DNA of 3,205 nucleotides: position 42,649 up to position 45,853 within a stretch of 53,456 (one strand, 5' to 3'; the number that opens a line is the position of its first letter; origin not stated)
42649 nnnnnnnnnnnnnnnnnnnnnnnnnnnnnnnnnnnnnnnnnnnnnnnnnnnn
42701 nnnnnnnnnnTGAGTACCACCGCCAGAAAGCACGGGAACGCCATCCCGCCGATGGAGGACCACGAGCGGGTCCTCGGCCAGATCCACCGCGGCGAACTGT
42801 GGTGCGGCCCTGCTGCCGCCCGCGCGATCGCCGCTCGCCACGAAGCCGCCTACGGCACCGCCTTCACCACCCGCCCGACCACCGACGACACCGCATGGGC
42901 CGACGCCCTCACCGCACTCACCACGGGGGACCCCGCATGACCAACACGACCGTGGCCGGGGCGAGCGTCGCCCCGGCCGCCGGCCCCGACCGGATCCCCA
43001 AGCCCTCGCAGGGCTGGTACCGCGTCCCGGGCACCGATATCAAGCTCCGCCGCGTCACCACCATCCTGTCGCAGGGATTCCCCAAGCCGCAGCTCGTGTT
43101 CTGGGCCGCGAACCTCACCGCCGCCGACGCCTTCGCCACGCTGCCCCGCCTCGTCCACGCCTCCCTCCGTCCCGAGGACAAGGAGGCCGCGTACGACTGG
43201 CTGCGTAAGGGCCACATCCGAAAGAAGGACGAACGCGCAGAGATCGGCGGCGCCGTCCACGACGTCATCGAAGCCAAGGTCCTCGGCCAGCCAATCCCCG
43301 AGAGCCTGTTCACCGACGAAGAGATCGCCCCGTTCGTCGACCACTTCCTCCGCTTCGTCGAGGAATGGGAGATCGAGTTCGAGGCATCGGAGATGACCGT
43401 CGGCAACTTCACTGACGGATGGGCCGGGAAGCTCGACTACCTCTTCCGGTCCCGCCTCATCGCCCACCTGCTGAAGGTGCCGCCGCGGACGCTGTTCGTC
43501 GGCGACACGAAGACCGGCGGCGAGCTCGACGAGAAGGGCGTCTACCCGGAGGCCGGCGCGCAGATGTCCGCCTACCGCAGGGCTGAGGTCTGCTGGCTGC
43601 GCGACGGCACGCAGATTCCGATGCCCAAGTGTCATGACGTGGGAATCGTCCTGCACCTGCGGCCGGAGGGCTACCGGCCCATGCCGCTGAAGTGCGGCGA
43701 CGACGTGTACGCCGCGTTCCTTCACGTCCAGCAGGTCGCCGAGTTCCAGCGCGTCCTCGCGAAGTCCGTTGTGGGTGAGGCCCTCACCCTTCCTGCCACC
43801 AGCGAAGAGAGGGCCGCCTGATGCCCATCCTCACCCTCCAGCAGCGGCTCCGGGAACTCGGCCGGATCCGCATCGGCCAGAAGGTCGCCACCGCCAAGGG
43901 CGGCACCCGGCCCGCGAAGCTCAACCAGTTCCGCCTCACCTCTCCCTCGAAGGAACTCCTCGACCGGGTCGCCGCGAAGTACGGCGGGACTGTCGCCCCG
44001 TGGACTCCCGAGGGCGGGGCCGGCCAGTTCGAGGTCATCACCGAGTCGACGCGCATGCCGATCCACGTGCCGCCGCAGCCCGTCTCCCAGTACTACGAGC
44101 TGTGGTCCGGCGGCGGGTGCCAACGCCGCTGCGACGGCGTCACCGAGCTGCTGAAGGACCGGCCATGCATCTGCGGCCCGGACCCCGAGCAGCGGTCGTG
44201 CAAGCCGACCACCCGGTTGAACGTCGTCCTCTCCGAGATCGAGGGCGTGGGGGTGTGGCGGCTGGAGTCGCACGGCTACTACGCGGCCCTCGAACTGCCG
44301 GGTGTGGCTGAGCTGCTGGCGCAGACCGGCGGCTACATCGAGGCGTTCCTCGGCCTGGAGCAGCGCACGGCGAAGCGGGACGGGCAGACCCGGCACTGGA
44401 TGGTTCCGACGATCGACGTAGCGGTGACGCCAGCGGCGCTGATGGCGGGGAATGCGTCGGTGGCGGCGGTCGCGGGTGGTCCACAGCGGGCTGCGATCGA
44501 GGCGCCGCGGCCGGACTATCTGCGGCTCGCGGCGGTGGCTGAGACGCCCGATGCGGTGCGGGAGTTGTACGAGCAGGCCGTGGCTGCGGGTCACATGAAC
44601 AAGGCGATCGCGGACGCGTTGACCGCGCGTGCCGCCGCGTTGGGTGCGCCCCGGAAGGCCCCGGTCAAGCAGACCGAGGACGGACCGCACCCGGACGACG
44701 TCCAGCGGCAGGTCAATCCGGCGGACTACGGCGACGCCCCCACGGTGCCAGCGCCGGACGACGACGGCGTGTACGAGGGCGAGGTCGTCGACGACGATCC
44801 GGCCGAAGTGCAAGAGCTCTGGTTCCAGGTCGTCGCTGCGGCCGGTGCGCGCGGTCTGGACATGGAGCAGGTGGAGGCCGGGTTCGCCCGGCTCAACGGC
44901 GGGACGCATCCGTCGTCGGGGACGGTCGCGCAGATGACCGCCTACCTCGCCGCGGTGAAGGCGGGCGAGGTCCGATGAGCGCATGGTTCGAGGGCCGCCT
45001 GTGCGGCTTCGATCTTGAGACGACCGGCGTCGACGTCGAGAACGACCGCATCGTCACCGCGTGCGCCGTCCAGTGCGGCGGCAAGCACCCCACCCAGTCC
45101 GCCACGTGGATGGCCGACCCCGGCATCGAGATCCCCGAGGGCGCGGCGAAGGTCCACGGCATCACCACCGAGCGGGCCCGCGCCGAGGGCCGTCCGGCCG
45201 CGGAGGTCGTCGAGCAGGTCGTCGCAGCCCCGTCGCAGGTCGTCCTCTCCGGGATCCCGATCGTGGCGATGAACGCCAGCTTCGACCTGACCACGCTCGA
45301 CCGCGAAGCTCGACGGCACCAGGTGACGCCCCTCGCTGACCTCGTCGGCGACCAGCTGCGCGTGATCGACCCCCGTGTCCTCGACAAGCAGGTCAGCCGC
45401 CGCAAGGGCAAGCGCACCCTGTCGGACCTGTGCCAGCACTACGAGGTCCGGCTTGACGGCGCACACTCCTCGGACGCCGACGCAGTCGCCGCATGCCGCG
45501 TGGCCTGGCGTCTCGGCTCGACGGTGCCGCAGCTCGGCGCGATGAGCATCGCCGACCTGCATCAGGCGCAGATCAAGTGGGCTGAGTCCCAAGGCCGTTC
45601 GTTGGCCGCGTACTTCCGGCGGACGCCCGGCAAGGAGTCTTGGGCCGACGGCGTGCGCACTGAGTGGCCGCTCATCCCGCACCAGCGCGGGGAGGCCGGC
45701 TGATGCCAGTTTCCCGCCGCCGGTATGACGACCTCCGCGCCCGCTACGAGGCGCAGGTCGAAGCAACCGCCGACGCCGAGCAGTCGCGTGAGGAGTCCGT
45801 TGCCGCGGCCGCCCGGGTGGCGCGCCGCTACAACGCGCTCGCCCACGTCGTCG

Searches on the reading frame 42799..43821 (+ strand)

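Call 25: search_protein_families(library=pfam, proteins=[window:42799-43821:+], max_evalue=0.01)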
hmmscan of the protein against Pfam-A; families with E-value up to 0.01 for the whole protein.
window:42799-43821:+ (340 aa): 0 families

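Call 67: search_protein_families(library=phrogs, proteins=[window:42799-43821:+], max_evalue=0.001)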
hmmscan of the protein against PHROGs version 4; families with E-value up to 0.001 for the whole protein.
window:42799-43821:+ (340 aa): 2 families
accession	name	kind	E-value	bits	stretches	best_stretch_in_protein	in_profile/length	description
phrog_298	-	DNA, RNA and nucleotide metabolism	3.8e-36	126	1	60-334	44-276/293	exonuclease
phrog_466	-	DNA, RNA and nucleotide metabolism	3.8e-17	63.7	1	143-313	208-376/446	exonuclease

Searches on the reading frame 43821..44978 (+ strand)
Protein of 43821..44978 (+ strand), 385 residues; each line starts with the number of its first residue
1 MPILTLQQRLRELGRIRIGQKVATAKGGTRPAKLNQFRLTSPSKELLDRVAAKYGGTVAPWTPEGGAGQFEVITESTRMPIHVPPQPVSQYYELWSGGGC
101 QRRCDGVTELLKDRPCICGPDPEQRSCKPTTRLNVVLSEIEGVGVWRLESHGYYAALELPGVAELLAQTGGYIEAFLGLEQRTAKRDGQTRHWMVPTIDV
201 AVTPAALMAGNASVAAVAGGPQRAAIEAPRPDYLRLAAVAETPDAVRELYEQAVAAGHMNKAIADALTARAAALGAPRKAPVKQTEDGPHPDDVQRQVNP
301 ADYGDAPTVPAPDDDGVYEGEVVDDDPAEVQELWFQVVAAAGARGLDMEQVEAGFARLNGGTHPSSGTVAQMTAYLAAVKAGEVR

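Call 25: search_protein_families(library=pfam, proteins=[window:43821-44978:+], max_evalue=0.01)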
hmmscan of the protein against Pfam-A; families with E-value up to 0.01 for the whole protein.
window:43821-44978:+ (385 aa): 1 family
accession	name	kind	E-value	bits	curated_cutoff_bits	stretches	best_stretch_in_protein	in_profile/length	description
PF18897.5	Gp3-like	-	4.5e-40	138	23.6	1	13-200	1-190/191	Recombination directionality factor-like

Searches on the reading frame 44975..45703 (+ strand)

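Call 25: search_protein_families(library=pfam, proteins=[window:44975-45703:+], max_evalue=0.01)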
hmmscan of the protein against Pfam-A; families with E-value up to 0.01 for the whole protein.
window:44975-45703:+ (242 aa): 1 family
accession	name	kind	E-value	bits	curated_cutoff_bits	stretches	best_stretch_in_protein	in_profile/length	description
PF00929.31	RNase_T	-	7.4e-17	62.8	24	1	12-176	3-163/164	Exonuclease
